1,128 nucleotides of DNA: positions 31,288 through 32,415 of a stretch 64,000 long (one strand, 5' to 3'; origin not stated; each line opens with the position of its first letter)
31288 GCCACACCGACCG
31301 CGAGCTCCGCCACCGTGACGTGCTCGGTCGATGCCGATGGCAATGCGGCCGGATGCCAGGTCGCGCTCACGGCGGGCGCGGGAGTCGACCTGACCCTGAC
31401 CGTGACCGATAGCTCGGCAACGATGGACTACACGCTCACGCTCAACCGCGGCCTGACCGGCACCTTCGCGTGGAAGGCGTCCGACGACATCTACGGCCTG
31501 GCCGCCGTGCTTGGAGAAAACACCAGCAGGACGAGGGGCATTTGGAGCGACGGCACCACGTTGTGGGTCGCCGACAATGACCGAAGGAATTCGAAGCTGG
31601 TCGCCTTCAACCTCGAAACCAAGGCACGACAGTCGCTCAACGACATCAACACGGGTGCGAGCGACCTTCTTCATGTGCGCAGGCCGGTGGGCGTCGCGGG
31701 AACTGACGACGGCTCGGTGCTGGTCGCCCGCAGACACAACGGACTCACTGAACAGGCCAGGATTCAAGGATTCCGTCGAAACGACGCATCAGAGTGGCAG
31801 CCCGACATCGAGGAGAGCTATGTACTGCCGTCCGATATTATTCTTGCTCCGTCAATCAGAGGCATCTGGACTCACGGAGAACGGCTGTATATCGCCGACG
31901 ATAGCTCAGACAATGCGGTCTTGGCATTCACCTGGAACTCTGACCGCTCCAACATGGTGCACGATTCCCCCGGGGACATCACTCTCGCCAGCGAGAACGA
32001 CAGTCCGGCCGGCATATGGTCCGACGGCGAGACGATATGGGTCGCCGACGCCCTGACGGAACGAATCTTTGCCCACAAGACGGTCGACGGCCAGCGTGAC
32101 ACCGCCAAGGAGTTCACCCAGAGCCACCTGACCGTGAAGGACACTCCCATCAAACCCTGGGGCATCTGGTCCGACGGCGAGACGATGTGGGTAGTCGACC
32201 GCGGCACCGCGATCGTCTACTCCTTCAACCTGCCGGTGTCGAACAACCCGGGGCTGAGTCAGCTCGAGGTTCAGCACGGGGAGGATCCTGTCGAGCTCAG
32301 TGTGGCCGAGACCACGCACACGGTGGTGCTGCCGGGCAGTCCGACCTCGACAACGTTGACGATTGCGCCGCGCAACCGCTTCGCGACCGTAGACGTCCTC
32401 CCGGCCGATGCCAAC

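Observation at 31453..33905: Two five-blade sets of an unrecognised Trp-rich repeat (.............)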

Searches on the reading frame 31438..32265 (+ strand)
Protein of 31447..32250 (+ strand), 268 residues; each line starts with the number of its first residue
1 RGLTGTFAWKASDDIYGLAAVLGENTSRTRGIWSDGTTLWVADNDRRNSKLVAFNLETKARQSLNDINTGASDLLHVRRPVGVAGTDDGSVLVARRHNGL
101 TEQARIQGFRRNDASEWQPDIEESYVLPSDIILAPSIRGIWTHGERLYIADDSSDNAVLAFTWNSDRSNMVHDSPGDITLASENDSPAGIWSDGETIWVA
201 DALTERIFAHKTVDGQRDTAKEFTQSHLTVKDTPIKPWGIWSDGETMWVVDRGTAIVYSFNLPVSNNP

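Call 9: find_homologous_proteins(query=window:31447-32250:+, max_evalue=0.001)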
Query window:31447-32250:+ (268 aa): 176 proteins with E <= 0.001 among 791 candidates; the best 120 are listed.
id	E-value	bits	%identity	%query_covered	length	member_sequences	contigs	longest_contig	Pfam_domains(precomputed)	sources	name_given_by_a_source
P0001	1.2e-48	184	30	87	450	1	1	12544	-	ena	-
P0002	3.8e-46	176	32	97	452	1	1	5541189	PF12733.14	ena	-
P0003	1.6e-45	174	30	86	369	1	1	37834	-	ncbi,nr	ncbi:MAG: hypothetical protein GDA37_02960 [Ekhidna sp.]|nr:hypothetical protein [Ekhidna sp.]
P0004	2.8e-40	156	31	86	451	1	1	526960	PF22729.2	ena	-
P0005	4.6e-40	156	33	100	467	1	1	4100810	PF12733.14,PF22729.2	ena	-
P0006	4.7e-40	156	34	86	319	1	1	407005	-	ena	-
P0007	5.9e-37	146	29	99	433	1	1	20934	PF12733.14,PF22729.2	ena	-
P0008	2.4e-36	144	38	59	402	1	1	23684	PF12733.14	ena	-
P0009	4.0e-36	143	29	88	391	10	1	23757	PF12733.14,PF13360.14,PF22729.2,PF08450.19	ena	-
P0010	4.8e-36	143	28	93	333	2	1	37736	PF22729.2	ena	-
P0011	5.9e-36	142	31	88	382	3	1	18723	-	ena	-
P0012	1.4e-35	141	31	87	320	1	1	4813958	PF22729.2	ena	-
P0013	3.8e-35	140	34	88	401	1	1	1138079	PF08450.19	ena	-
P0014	3.3e-34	137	35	87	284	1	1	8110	PF10282.16,PF13360.14,PF22729.2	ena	-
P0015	3.7e-34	136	32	90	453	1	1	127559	-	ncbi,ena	-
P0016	6.0e-34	136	34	68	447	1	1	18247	PF07705.18,PF22729.2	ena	-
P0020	3.0e-33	133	30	89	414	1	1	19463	PF12733.14,PF22729.2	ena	-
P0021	5.2e-33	133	33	85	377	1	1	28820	PF22729.2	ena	-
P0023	8.3e-33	132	33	82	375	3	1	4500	PF22729.2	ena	-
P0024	9.9e-33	132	35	87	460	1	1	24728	PF00560.40,PF12799.14,PF22729.2,PF13855.13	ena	-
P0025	1.2e-32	131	32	86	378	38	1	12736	PF22729.2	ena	-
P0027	2.6e-32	130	33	85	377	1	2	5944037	PF22729.2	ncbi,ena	-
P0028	2.8e-32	130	32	86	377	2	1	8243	PF22729.2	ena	-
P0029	3.1e-32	130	33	86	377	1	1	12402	PF22729.2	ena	-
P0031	4.0e-32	130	32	86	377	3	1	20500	PF22729.2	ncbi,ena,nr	ncbi:MAG: hypothetical protein OXG87_17010 [Gemmatimonadetes bacterium]|nr:hypothetical protein [Gem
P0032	4.6e-32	129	32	86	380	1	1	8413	PF22729.2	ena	-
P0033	5.0e-32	129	33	82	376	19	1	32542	PF22729.2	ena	-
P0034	5.4e-32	129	33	87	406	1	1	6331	PF08450.19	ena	-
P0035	5.6e-32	129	28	89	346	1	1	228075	PF12733.14,PF22729.2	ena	-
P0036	6.7e-32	129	31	86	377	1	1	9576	PF22729.2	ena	-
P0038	7.6e-32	129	31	86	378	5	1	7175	PF22729.2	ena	-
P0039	8.0e-32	129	32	87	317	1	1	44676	PF22729.2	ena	-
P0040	8.8e-32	129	34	85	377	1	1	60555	PF22729.2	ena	-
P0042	2.3e-31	127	30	84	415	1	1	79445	PF21268.4,PF22729.2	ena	-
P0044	3.6e-31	127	39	47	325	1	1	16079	PF22729.2,PF08450.19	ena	-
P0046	1.8e-30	124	33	87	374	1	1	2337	PF22729.2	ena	-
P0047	2.5e-30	124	33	85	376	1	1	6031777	PF22729.2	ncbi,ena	-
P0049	3.8e-30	123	32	82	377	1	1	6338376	PF22729.2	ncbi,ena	-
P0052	9.5e-30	122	32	82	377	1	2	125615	PF22729.2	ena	-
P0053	1.4e-29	121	33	85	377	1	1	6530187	PF22729.2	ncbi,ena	-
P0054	1.6e-29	121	32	82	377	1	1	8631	PF22729.2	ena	-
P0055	2.3e-29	121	30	87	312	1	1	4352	PF22729.2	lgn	-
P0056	2.3e-29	121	41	29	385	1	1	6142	PF12733.14,PF22729.2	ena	-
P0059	8.9e-29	119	37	47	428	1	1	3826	PF12733.14,PF22729.2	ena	-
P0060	1.0e-28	119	28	89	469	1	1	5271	PF01483.28,PF08450.19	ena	-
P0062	3.8e-28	117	31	84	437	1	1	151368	PF21268.4,PF22729.2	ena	-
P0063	4.4e-28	116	37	46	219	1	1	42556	PF08450.19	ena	-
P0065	7.6e-28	116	31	88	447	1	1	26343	PF12733.14,PF22729.2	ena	-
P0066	8.2e-28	116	37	47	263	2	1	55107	PF22729.2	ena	-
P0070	6.7e-27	113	29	96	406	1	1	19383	PF12733.14,PF22729.2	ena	-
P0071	7.6e-27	112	28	90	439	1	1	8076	PF03548.23,PF03160.21,PF22729.2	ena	-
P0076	1.4e-26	111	31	92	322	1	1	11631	PF22729.2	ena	-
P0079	2.9e-26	110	32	87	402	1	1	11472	PF12733.14,PF10282.16,PF17170.11,PF22729.2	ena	-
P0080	4.2e-26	110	29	96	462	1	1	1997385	PF22729.2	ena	-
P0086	3.5e-25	107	32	96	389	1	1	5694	PF22729.2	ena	-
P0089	4.0e-25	107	35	47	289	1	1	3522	PF22729.2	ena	-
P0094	5.6e-24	103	33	46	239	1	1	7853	PF13360.14,PF22729.2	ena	-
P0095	8.2e-24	102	28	87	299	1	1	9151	PF22729.2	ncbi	ncbi:MAG: hypothetical protein ACR2PY_02140 [Salinispira sp.]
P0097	1.2e-23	102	35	34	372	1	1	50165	PF08450.19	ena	-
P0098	2.1e-23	101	27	97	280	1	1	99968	PF22729.2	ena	-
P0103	1.5e-22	98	34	46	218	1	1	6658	PF22729.2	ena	-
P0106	3.3e-22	97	36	58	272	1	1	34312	PF22729.2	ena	-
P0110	6.7e-21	93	30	46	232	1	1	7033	PF22729.2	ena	-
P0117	9.2e-20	89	38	46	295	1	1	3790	PF22729.2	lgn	-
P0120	5.2e-19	87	30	91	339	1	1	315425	PF22729.2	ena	-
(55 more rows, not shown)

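Call 16: search_solved_structures(query=A2, max_evalue=10, show_alignments=2)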
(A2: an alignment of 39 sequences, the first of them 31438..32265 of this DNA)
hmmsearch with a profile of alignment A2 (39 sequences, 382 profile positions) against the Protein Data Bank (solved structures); distinct sequences matched with E-value up to 10: 2.
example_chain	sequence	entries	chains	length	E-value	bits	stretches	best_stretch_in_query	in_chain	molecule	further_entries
7plb_A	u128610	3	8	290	0.006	19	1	144-168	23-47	Smp-30/Cgr1 family protein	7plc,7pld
5i8l_A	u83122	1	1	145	0.1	14.9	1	130-240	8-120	Lysozyme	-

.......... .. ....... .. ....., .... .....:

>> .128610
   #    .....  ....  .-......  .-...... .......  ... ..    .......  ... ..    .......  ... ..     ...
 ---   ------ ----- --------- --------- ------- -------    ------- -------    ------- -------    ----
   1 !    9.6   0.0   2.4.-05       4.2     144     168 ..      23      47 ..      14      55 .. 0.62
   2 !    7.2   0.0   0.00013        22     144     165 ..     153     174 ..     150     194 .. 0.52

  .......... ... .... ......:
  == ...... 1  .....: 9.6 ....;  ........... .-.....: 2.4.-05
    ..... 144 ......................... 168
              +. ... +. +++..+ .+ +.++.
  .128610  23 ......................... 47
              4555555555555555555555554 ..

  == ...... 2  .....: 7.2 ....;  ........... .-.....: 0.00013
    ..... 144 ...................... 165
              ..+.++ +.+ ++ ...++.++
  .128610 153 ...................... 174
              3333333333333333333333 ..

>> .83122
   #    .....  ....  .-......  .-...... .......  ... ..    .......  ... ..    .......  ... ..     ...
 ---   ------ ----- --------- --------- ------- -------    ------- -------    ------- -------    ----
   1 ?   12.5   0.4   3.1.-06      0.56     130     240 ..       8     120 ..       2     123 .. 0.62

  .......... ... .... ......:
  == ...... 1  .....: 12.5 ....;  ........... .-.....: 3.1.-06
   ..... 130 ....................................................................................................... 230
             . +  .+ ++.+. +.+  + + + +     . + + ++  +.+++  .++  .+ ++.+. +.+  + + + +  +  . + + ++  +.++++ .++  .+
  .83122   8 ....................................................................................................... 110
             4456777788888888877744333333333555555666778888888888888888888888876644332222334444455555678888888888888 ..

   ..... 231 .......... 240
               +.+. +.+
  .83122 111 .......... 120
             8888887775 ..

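Call 19: find_related_loci(query=A2, collection=genome_contigs, flank=3000)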
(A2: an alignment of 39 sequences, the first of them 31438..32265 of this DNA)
Query A2 (276 aa) in genome_contigs; peptide patterns used: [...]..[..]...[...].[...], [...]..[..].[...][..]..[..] (x = any residue, [..] = any of these).
599 stretches matched a pattern (row limit reached: there are more); 565 encode a relative of the query (tblastn E <= 1e-3); the best 80 are kept; 78 distinct loci.
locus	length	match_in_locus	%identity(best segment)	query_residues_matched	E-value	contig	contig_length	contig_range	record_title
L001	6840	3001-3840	43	1-276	3e-59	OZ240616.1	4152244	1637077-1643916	MAG: Candidatus Aldehydirespiratoraceae bacterium isolate 1f25ca57-e486-4e0f-9107-43bc41358f04 genome assembly, chromoso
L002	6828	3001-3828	38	1-276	7e-45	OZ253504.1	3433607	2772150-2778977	MAG: Dehalococcoidia bacterium isolate 231ea081-d24a-4d48-806f-feb732625d76 genome assembly, chromosome: 1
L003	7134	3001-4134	37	2-266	3e-36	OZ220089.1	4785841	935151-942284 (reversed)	MAG: Candidatus Latescibacterota bacterium isolate 4e2a754f-172e-45f6-b93c-83e01e84db49 genome assembly, chromosome: 1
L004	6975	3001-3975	35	2-276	1e-35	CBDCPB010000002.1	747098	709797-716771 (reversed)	MAG: Dehalococcoidia bacterium isolate 8ea35d84-8be8-4b26-9b51-5b82e401d502 genome assembly, contig: contig_2, whole gen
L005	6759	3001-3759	36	1-276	8e-35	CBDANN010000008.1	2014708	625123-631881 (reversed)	MAG: Dehalococcoidia bacterium isolate bab385ab-22f5-4112-b3d4-ef8e4049cb71 genome assembly, contig: contig_8, whole gen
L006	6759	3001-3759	34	1-276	3e-34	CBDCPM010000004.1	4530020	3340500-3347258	MAG: Dehalococcoidia bacterium isolate e106aa75-8e7b-471b-8364-be862cd00600 genome assembly, contig: contig_4, whole gen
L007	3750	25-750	34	1-266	3e-33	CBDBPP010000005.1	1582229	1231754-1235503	MAG: Dehalococcoidia bacterium isolate 211b6ac0-e8c4-4510-81f8-1c22125ec8ee genome assembly, contig: contig_5, whole gen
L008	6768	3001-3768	32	1-276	4e-32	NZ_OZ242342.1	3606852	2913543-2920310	MAG: Candidatus Poriferisodalis sp. isolate a2549d25-f2d1-4c7d-a938-4e3881139fc2 chromosome 1, complete sequence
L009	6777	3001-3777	33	2-276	2e-31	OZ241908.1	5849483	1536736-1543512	MAG: Candidatus Azotimanducaceae bacterium isolate 16e1fe49-7b92-4528-a68f-5a19ecc53174 genome assembly, chromosome: 1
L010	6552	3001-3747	37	1-276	1e-35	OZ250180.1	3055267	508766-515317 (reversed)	MAG: Dehalococcoidia bacterium isolate 83759f26-b041-4e0e-ab00-00081dda6eed genome assembly, chromosome: 1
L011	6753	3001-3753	35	1-276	9e-31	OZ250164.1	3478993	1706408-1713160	MAG: Dehalococcoidia bacterium isolate 0168574f-4b79-4a4d-bdbd-32c97b7f51b1 genome assembly, chromosome: 1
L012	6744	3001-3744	35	7-276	1e-30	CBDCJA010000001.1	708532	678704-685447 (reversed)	MAG: Dehalococcoidia bacterium isolate 74759a26-e43e-47b4-bd7b-8cfaae66933d genome assembly, contig: contig_1, whole gen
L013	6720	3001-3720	37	10-276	2e-30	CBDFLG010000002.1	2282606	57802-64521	MAG: Dehalococcoidia bacterium isolate efce6ea5-ba2a-426c-ac69-3e93deb07a8c genome assembly, contig: contig_2, whole gen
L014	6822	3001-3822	34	1-276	1e-30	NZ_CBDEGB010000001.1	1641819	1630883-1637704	MAG: Candidatus Poriferisodalis sp. isolate f5b3f634-3930-48ef-b7e0-85baa50b5fea contig_1, whole genome shotgun sequence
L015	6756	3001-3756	31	1-276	3e-30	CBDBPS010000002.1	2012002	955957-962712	MAG: Dehalococcoidia bacterium isolate 2e9189d5-434a-42a8-84cf-86486d02cf1d genome assembly, contig: contig_2, whole gen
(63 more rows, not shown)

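Call 20: predict_structure(alignment_id=A2)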
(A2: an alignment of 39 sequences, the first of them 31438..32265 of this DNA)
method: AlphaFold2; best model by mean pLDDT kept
length: 276 residues; sequences in the alignment: 39
mean_pLDDT: 89.7   pTM: 0.89
mean pLDDT of the five models: 89.7, 88.9, 88.5, 88.1, 87.9
residues with pLDDT >= 90: 202; 70-90: 55; 50-70: 11; < 50: 8
segments of 3 or more residues with pLDDT < 50: 1-7
pLDDT, mean of each block of 10 residues (from residue 1): 50 95 84 94 92 95 96 66 91 92 83 95 92 82 95 92 93 94 96 96 97 96 96 96 96 95 88 65
secondary structure, 60 per line:
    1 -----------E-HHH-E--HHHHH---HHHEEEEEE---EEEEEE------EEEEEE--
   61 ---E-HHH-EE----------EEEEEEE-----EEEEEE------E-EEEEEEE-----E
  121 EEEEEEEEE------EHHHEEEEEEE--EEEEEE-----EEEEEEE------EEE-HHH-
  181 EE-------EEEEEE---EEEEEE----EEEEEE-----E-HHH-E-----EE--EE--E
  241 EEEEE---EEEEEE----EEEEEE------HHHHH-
elements in order: H21-25 E32-37 E41-46 E53-58 E82-88 E94-99 E108-114 E120-129 E140-146 E149-154 E160-166 E173-175 E190-195 E199-204 E209-214 E240-245 E249-254 E259-264 H271-275

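Call 26: search_protein_families(library=pfam, proteins=[P0012, P0006, P0014, P0025, P0098, window:31438-32265:+], max_evalue=1)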
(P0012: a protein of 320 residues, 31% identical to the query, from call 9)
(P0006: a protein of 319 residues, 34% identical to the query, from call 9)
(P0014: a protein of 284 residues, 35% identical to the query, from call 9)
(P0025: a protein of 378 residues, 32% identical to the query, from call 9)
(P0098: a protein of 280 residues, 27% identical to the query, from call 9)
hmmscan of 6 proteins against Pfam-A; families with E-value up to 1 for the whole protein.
P0012 (320 aa): 6 families
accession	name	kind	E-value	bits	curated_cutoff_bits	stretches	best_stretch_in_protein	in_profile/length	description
PF22729.1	NCH3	-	7.1e-12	45.4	27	3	213-240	32-59/74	NACHT C-terminal Helical domain 3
PF08450.18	SGL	-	2.7e-05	24.3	26.3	2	76-141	143-210/246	SMP-30/Gluconolactonase/LRE-like region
PF13449.12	Phytase-like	-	7.5e-05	23.2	27.6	1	174-271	14-124/284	Esterase-like activity of phytase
PF03548.22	LolA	-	0.00056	20.1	23.6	0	70-110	45-83/165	Outer membrane lipoprotein carrier protein LolA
PF01731.26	Arylesterase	-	0.0025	18.4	21.3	0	116-144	54-84/86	Arylesterase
PF21820.2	DUF6886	-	0.87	9.6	27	0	278-299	76-97/164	Family of unknown function (DUF6886)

P0006 (319 aa): 5 families
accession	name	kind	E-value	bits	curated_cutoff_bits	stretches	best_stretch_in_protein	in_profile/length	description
PF22729.1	NCH3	-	0.0001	22.5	27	0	281-299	39-57/74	NACHT C-terminal Helical domain 3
PF10282.15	Lactonase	-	0.0011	18.7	21.7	1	148-216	152-221/344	Lactonase, 7-bladed beta-propeller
PF17289.8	Terminase_6C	-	0.0039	17.6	22.6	0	240-291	11-62/155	Terminase RNaseH-like domain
PF19236.4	ADAMTS_CR_3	-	0.057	13.9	21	1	40-75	18-53/115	ADAMTS cysteine-rich domain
PF01731.26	Arylesterase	-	0.098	13.3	21.3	0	96-124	54-84/86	Arylesterase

P0014 (284 aa): 7 families
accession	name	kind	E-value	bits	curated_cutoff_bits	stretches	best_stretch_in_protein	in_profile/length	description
PF22729.1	NCH3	-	5.3e-12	45.8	27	3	101-124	35-58/74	NACHT C-terminal Helical domain 3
PF10282.15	Lactonase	-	6.4e-07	29.3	21.7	2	68-226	152-319/344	Lactonase, 7-bladed beta-propeller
PF08450.18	SGL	-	7e-05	23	26.3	1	113-161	143-197/246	SMP-30/Gluconolactonase/LRE-like region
PF17170.10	DUF5128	-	0.04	13.5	22.9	0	115-145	101-131/321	6-bladed beta-propeller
PF21311.3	Phage_RBD_prop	-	0.05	13.6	23.7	0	9-58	158-209/255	Phage 5-bladed beta propeller receptor binding platform domain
PF12733.13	Cadherin-like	-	0.19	12.6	24.2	1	235-264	1-27/89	Cadherin-like beta sandwich domain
PF03022.22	MRJP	-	0.21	11.3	19.8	0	116-136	78-98/288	Major royal jelly protein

P0025 (378 aa): 5 families
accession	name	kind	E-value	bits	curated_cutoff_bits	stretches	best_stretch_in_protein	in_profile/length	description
PF22729.1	NCH3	-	7.3e-07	29.4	27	0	40-60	39-59/74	NACHT C-terminal Helical domain 3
PF09865.15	DUF2092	-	0.002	18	21.2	0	223-281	58-115/212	Predicted periplasmic protein (DUF2092)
PF08450.18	SGL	-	0.0049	16.9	26.3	1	187-251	143-211/246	SMP-30/Gluconolactonase/LRE-like region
PF01731.26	Arylesterase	-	0.014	16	21.3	0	221-250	50-81/86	Arylesterase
PF08329.16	ChitinaseA_N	-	0.024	14.7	21.2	1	284-342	49-101/133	Chitinase A, N-terminal domain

P0098 (280 aa): 4 families
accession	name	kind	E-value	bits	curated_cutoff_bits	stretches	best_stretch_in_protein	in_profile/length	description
PF22729.1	NCH3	-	7.2e-06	26.2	27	1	166-188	39-61/74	NACHT C-terminal Helical domain 3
PF08972.17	DUF1902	-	0.06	13.9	22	0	126-139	8-21/74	Domain of unknown function (DUF1902)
PF08450.18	SGL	-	0.13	12.2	26.3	0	174-212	143-181/246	SMP-30/Gluconolactonase/LRE-like region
PF17693.6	DUF5539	-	0.27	11.1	25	0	213-249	38-73/251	Family of unknown function (DUF5539)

window:31438-32265:+ (276 aa): 4 families
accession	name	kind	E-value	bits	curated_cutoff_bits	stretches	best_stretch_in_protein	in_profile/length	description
PF22729.1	NCH3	-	4.5e-07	30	27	0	234-254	36-56/74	NACHT C-terminal Helical domain 3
PF01436.27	NHL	-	0.0078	16.7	20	0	81-97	2-18/28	NHL repeat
PF03548.22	LolA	-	0.077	13.2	23.6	0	178-214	34-70/165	Outer membrane lipoprotein carrier protein LolA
PF17746.7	SfsA_N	-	0.2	12.2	25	0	27-54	20-47/63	SfsA N-terminal OB domain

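Call 29: search_protein_representatives(alignment_id=A2)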
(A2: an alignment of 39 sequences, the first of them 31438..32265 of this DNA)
Query: 39 sequences, 382 profile positions. Proteins with E-value up to 0.001 (for the whole library): 8955; up to 1e-10: 4971; up to 1e-30: 2598. The best 150 are listed.
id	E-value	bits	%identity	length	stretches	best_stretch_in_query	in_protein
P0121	0.0e+00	3581.4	-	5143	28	27-256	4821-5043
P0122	0.0e+00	3218.5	-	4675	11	14-350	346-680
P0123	0.0e+00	1979.9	-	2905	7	14-347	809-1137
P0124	0.0e+00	1912.1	-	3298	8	14-337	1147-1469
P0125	0.0e+00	1751.5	-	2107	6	16-375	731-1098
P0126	0.0e+00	1716.3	-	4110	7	13-340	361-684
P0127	0.0e+00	1692.9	-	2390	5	21-269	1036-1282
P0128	0.0e+00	1677.9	-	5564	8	15-367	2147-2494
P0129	0.0e+00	1670.4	-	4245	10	27-283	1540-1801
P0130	0.0e+00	1602.4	-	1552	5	33-305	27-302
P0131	0.0e+00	1533.9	-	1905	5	19-272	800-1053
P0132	0.0e+00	1533.6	-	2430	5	14-257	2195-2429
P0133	0.0e+00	1502.8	-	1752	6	26-248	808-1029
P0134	0.0e+00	1460.4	-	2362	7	15-348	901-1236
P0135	0.0e+00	1432.1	-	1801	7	17-365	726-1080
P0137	0.0e+00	1400.9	-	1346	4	9-258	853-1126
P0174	0.0e+00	1034.7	-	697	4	29-306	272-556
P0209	3.6e-258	872.3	-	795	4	24-245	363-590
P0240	9.7e-221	749.1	-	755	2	25-261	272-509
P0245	4.2e-218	740.4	-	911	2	23-260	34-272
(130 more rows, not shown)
